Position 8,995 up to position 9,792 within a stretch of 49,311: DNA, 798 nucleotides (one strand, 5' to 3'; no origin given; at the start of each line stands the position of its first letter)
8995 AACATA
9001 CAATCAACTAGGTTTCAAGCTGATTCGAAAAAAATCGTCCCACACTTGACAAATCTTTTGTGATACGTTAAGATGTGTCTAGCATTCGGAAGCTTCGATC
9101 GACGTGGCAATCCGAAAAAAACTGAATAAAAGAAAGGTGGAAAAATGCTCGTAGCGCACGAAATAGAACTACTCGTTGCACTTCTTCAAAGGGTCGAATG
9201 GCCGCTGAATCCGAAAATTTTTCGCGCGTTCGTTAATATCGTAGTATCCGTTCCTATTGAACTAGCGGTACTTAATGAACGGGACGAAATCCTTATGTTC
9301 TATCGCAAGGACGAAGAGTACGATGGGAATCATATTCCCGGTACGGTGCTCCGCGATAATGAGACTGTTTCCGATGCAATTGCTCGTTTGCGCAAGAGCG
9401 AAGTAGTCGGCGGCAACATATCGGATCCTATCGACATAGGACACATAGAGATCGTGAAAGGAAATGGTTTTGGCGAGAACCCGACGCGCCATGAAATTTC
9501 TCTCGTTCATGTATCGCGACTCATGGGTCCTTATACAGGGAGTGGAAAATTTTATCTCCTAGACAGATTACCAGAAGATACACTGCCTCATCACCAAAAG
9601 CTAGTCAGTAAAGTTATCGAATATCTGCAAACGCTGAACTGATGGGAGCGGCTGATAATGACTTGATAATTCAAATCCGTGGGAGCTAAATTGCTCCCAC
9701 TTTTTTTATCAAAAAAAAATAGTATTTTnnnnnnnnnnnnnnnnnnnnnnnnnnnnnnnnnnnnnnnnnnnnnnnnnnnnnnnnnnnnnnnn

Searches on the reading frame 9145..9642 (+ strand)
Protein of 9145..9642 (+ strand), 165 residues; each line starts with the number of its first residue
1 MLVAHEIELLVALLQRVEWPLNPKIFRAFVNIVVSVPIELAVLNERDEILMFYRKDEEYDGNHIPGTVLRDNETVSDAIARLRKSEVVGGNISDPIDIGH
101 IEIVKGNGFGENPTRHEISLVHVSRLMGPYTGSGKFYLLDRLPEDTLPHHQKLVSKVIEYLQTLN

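Call 3: search_protein_families(library=pfam, proteins=[window:9145-9642:+])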
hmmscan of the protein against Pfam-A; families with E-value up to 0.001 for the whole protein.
window:9145-9642:+ (165 aa): 0 families

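Call 4: search_protein_families(library=ncbifam, proteins=[window:9145-9642:+])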
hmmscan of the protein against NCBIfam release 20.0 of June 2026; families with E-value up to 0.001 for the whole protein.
window:9145-9642:+ (165 aa): 0 families

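Call 26: search_protein_families(library=pfam, proteins=[window:9145-9642:+], max_evalue=0.1)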
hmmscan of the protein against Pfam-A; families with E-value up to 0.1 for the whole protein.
window:9145-9642:+ (165 aa): 1 family
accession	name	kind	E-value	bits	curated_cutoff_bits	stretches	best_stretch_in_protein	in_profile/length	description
PF00293.34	NUDIX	-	0.016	15.6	21.1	1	42-123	10-92/134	NUDIX domain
